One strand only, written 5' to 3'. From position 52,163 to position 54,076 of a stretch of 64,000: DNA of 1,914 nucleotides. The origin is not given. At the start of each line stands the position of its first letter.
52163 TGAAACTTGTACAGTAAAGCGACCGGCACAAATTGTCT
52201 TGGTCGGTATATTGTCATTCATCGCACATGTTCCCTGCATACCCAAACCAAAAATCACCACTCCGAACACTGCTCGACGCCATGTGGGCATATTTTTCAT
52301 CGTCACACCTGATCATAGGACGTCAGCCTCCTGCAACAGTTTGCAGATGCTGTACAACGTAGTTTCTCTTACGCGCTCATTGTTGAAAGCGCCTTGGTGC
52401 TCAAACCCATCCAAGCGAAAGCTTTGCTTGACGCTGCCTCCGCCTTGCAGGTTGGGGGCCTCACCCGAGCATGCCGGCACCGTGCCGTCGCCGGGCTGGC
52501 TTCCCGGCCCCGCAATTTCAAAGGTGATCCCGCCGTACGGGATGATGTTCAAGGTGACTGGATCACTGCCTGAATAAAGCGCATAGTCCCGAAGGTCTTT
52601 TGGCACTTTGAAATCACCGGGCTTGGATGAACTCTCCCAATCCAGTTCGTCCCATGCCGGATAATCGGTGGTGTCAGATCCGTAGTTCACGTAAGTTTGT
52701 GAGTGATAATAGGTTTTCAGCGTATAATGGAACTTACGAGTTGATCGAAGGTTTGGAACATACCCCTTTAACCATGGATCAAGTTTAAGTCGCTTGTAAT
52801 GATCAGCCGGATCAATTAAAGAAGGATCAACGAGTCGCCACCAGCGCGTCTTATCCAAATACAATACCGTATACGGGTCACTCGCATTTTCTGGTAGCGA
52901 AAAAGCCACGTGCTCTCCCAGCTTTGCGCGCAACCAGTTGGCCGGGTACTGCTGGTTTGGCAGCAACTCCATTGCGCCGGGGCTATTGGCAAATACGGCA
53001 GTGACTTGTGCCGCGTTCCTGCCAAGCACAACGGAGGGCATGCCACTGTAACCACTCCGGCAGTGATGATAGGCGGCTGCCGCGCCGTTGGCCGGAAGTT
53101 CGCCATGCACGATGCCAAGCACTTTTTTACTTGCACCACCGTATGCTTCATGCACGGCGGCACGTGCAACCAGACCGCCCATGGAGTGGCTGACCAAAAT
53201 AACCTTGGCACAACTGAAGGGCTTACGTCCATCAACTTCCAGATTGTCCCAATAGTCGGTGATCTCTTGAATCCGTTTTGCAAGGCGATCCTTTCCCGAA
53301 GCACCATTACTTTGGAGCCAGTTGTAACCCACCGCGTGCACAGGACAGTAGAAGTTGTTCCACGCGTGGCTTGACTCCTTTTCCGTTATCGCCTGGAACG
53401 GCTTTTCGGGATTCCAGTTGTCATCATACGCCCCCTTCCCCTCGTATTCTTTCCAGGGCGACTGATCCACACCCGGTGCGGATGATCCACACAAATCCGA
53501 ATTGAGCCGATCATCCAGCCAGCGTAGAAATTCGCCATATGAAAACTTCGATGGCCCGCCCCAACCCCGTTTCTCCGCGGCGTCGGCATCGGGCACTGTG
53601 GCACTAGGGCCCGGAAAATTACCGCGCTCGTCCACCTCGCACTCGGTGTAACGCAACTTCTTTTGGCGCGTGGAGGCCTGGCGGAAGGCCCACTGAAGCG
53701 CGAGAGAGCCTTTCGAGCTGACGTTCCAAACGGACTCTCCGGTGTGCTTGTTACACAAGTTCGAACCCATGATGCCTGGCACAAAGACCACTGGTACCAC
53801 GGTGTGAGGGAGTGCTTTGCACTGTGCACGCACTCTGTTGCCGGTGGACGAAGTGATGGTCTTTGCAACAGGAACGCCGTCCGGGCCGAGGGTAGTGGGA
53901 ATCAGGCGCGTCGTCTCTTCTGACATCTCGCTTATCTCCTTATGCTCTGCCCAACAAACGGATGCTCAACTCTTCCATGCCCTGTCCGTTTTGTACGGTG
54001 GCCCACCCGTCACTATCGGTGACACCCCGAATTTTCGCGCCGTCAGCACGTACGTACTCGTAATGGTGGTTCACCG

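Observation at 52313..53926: Effector candidate: alpha/beta-hydrolase with an SHSMG nucleophile elbow and an LCAT/PGAP1-like motif set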

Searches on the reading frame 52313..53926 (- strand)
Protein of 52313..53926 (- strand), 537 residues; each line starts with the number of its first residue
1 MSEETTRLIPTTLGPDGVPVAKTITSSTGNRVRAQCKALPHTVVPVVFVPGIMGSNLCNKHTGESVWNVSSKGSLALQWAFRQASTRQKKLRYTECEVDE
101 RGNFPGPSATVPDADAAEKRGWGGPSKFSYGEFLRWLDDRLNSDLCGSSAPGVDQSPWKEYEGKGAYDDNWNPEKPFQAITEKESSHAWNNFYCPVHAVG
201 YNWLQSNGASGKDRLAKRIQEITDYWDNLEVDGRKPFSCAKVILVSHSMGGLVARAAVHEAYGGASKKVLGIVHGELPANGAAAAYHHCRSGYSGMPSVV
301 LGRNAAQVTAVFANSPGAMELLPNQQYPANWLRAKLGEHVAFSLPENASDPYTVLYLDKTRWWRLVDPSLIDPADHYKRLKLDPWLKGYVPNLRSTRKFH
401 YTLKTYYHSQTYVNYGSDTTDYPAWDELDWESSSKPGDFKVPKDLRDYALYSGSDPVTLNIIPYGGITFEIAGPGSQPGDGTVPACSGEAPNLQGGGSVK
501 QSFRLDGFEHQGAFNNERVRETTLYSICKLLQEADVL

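Call 3: search_protein_families(library=pfam, proteins=[window:52313-53926:-], max_evalue=0.1)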
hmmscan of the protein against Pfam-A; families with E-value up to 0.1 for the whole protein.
window:52313-53926:- (537 aa): 5 families
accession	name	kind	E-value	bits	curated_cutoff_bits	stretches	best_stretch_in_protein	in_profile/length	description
PF07819.20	PGAP1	-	1.2e-06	29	24.3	1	217-261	74-112/233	PGAP1-like alpha/beta domain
PF02450.21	LCAT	-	0.00061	19.6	21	1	216-324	97-204/392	Lecithin:cholesterol acyltransferase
PF05057.20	DUF676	-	0.0054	16.7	20.3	1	213-262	56-100/217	Putative serine esterase (DUF676)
PF12697.13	Abhydrolase_6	-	0.012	16.7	26.3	1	231-372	63-173/217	Alpha/beta hydrolase family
PF12146.15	Hydrolase_4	-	0.044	13.5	27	1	234-261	70-97/239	Serine aminopeptidase, S33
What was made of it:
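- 52313..53926 (-): tle4-like gene: 537-aa Tle4/TplE-family alpha/beta-hydrolase (phospholipase) effector. Putative triad is Ser248 (SHSMGG elbow), Asp480 (GDGTVP) and His510 (FEHQG). The oxyanion-loop motif is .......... (residues 48-57). Pfam PGAP1 scores 29 bits, above its 24.3-bit cutoff (call 3).
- On Tle1 (DUF2235), Tle2 (Lipase_3), Tle3 (DUF3274), Tle5 (PLD, HxKxxxxD): A Pfam scan at E<=0.1 lists only PGAP1, LCAT, DUF676, Abhydrolase_6 and Hydrolase_4 (call 3).
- On LCAT/LPLA2 family proper (PF02450): LCAT scores 19.6 bits against a 21-bit cutoff, and only over residues 216-324 (call 3).
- Pfam PGAP1 is above its gathering threshold, and LCAT is just below its own (call 3).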

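Call 4: search_protein_families(library=ncbifam, proteins=[window:52313-53926:-], max_evalue=0.1)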
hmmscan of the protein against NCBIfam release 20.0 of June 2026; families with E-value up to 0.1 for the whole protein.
window:52313-53926:- (537 aa): 0 families

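Call 5: search_solved_structures(query=window:52313-53926:-, max_evalue=10, show_alignments=3)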
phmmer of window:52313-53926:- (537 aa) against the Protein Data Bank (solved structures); distinct sequences matched with E-value up to 10: 2.
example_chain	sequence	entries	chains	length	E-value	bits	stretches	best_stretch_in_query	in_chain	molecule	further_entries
4r1d_A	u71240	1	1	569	1.4e-59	205.4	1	8-535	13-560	Uncharacterized protein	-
8hfw_A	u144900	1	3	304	0.96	11.1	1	231-282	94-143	Alpha/beta fold hydrolase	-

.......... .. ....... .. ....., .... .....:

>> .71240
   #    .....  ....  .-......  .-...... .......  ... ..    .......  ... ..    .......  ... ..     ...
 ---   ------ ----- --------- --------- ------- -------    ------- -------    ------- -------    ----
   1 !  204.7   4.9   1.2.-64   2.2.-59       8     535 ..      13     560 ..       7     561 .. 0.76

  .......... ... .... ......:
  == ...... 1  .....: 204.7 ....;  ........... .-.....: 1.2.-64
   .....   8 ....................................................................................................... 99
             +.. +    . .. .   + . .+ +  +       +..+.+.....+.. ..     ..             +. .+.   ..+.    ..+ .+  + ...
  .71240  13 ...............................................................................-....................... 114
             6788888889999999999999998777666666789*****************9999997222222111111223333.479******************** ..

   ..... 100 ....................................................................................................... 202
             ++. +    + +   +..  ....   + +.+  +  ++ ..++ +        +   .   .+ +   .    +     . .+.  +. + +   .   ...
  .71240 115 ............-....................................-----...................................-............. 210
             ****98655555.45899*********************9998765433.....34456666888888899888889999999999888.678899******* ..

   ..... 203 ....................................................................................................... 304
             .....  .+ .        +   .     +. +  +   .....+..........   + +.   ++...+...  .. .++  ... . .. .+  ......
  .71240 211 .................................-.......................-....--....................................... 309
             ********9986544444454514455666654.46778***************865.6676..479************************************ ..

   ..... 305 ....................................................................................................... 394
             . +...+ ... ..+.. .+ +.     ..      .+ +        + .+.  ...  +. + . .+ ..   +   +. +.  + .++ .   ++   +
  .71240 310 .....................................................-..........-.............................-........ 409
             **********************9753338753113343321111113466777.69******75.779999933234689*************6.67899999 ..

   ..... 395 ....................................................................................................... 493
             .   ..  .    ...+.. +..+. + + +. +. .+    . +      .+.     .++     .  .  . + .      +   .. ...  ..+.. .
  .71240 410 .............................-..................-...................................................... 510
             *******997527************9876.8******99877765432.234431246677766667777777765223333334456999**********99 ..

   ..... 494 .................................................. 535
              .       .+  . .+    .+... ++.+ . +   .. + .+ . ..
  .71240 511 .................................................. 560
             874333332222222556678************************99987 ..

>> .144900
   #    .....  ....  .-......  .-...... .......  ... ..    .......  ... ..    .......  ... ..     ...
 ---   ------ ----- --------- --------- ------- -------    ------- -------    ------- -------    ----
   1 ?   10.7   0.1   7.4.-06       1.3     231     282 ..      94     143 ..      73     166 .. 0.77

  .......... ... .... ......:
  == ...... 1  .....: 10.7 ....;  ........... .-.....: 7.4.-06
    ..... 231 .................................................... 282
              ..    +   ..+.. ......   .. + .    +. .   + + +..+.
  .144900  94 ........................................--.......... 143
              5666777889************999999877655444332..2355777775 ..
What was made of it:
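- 52313..53926 (-): phmmer against PDB 4r1d_A gives E=1.4e-59 over residues 8-535 (call 5).
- On Tle4 (type VI lipase effector family 4; TplE/PA1510 type): phmmer against 4r1d_A gives E=1.4e-59 and 205 bits, query residues 8-535 aligned to chain residues 13-560 (call 5).
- Closest known: Tle4 / TplE. Same: The two proteins are homologous end to end (E=1.4e-59, call 5).
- The protein matches P. aeruginosa Tle4 (4r1d_A) over its full length at E=1.4e-59, with THSMGG aligned to SHSMGG, GDETVP to GDGTVP, and YEHQ to FEHQ (call 5). Its full-length match is to a proven T6SS effector (call 5).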

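Call 8: find_homologous_proteins(query=window:52313-53926:-, max_evalue=0.00001)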
Query window:52313-53926:- (537 aa): 2001 proteins with E <= 0.00001 among 8000 candidates; the best 120 are listed.
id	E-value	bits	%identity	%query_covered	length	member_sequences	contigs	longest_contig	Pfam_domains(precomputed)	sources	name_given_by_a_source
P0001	0.0e+0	1275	100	100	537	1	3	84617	PF07819.20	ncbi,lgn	-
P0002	2.0e-199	682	59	100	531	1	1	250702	PF07819.20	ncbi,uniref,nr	ncbi:esterase/lipase family protein [Dyella acidiphila]|uniref:GPI inositol-deacylase PGAP1-like alp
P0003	8.2e-199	680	59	100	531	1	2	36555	PF07819.20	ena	-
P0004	4.4e-197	674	57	99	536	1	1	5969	-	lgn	-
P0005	1.8e-193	662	56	99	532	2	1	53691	PF02450.22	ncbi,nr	ncbi:MAG: hypothetical protein QJR11_10445 [Fulvimonas sp.]|nr:hypothetical protein [Fulvimonas sp.]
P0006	4.5e-192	658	57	100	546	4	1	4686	PF07819.20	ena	-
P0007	5.6e-192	657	58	100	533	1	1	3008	PF02450.22,PF07819.20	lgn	-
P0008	4.9e-189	648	56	100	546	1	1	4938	-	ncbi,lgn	ncbi:MAG: hypothetical protein ABI114_10695 [Rhodanobacter sp.]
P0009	1.3e-188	646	54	99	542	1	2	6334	PF07819.20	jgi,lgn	jgi:pimeloyl-ACP methyl ester carboxylesterase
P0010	3.4e-177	609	55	100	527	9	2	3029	PF07819.20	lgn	-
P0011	1.1e-174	600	53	99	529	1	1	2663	-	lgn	-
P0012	1.4e-174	600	57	100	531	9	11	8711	PF07819.20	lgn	-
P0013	6.8e-171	588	53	100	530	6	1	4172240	PF07819.20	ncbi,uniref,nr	ncbi:hypothetical protein CS053_01470 [Rhodanobacter glycinis]|uniref:GPI inositol-deacylase PGAP1-l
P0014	2.0e-169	583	55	100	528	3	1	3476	PF07819.20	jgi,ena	-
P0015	5.2e-167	575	52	100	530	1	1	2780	PF07819.20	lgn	-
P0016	1.1e-166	574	52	99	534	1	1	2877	PF02450.22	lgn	-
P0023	2.2e-161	556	52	99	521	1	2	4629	PF02450.22,PF07819.20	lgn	-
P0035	6.0e-133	463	49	91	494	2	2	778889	PF02450.22,PF07819.20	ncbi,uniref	ncbi:lipase family alpha/beta hydrolase [Luteimonas sp. B3_2_R+30]|uniref:Lipase family alpha/beta h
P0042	4.8e-125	436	46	93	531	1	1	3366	PF02450.22,PF07819.20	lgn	-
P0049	2.3e-118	414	45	92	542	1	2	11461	PF02450.22,PF07819.20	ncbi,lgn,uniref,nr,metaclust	ncbi:esterase/lipase family protein [Robbsia andropogonis]|uniref:esterase/lipase family protein n=1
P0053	2.2e-113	398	43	92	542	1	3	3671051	PF02450.22,PF07819.20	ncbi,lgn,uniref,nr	ncbi:lipase family alpha/beta hydrolase [Robbsia andropogonis]|uniref:lipase family alpha/beta hydro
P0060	7.9e-84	300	37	98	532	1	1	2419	PF02450.22,PF07819.20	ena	-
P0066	2.2e-81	292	35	99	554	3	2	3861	PF02450.22,PF07819.20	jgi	jgi:pimeloyl-ACP methyl ester carboxylesterase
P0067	3.2e-81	292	36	98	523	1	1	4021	PF02450.22,PF07819.20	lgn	-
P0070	6.3e-80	287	36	100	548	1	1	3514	PF02450.22,PF07819.20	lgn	-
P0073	9.3e-80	287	37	99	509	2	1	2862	PF02450.22,PF07819.20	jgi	jgi:pimeloyl-ACP methyl ester carboxylesterase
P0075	1.1e-79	287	36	98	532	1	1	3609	PF02450.22,PF07819.20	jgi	jgi:pimeloyl-ACP methyl ester carboxylesterase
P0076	1.2e-79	287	34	98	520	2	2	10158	PF02450.22,PF07819.20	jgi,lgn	jgi:pimeloyl-ACP methyl ester carboxylesterase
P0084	5.1e-79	284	35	98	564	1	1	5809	PF02450.22,PF07819.20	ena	-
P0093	1.4e-78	283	35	98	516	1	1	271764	PF02450.22,PF07819.20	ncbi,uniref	ncbi:lipase family alpha/beta hydrolase [Collimonas sp. NPDC087041]|uniref:lipase family alpha/beta 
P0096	1.8e-78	283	35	98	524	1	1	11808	PF02450.22,PF07819.20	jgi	jgi:pimeloyl-ACP methyl ester carboxylesterase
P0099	3.5e-78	282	35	98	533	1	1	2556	PF02450.22,PF07819.20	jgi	jgi:hypothetical protein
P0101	3.6e-78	282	34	98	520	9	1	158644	PF02450.22,PF07819.20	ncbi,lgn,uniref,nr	ncbi:lipase/acyltransferase domain-containing protein [Burkholderia ubonensis]|uniref:PGAP1-like alp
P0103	8.6e-78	280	36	98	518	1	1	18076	PF02450.22,PF07819.20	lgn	-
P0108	1.2e-77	280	36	99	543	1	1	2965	PF02450.22,PF07819.20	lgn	-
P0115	2.1e-77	279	36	98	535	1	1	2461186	PF02450.22,PF07819.20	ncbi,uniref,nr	ncbi:lipase family alpha/beta hydrolase [Cupriavidus agavae]|uniref:Lecithin:cholesterol acyltransfe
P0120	4.7e-77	278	34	98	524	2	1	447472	PF02450.22,PF07819.20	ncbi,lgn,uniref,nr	ncbi:esterase/lipase family protein [Burkholderia territorii]|uniref:esterase/lipase family protein 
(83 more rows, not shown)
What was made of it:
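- Public annotations of homologs are generic (call 8).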

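Call 12: find_encoding_contigs(protein=P0001, flank=10000, max_places=3)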
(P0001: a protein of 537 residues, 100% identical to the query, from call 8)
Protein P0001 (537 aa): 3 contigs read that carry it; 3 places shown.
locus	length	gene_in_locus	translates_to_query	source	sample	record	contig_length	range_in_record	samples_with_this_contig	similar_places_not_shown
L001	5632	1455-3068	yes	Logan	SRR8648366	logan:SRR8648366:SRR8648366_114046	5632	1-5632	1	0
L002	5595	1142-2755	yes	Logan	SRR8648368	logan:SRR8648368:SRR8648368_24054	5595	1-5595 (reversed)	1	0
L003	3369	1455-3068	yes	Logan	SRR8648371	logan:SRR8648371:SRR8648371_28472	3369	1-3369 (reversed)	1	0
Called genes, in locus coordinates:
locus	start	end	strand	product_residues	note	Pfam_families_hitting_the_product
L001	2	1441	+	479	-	?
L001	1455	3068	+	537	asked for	PF07819:PGAP1 (faint)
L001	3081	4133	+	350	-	PF18426:Tli4_C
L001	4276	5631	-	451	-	?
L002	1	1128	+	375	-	?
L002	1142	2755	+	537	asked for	PF07819:PGAP1 (faint)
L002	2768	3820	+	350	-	PF18426:Tli4_C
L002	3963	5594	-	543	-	?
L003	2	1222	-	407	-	?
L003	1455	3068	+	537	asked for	PF07819:PGAP1 (faint)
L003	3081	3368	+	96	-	?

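Call 31: predict_structure(alignment_id=A1)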
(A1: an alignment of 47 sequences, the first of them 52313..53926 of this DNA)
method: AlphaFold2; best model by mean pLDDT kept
length: 537 residues; sequences in the alignment: 47
mean_pLDDT: 92.1   pTM: 0.93
mean pLDDT of the five models: 92.1, 91.5, 91.5, 91.1, 90.7
residues with pLDDT >= 90: 419; 70-90: 90; 50-70: 21; < 50: 7
segments of 3 or more residues with pLDDT < 50: 148-152
pLDDT, mean of each block of 10 residues (from residue 1): 68 73 77 81 98 95 93 87 95 97 93 94 96 96 64 74 79 96 95 97 98 98 97 93 98 99 98 98 97 90 96 97 97 93 92 96 96 97 97 98 98 98 97 74 82 91 85 96 97 97 97 95 98 96
secondary structure, 60 per line:
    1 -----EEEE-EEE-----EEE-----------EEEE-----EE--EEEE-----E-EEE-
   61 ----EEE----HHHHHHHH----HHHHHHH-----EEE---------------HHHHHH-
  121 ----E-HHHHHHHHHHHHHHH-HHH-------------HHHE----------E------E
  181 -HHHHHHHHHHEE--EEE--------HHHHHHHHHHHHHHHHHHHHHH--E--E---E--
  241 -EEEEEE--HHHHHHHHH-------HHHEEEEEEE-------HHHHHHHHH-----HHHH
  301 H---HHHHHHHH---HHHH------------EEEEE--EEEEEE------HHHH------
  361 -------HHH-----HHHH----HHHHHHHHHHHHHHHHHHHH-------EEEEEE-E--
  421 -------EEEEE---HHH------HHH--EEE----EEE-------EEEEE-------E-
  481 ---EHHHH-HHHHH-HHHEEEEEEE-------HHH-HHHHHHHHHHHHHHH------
elements in order: E6-9 E11-13 E19-21 E33-36 E46-49 E57-59 E65-67 H72-79 H84-90 E96-98 H114-119 H127-141 H182-191 E196-198 H207-228 E242-247 H250-258 E269-275 H283-291 H297-301 H305-312 H316-319 E332-336 E339-344 H351-354 H376-379 H384-403 E411-416 E428-432 E450-452 E457-459 E467-471 H485-488 H490-494 E499-505 H517-531
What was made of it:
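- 52313..53926 (-): The AF2 model has pLDDT 92.1 and pTM 0.93 (call 31).
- On Tle4 (type VI lipase effector family 4; TplE/PA1510 type): The AF2 model has pLDDT 92.1 (call 31).
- The AF2 model (pLDDT 92.1, pTM 0.93; call 31) has 4r1d_A as its top Foldseek hit (E=4.7e-35, TM 0.74/0.76).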
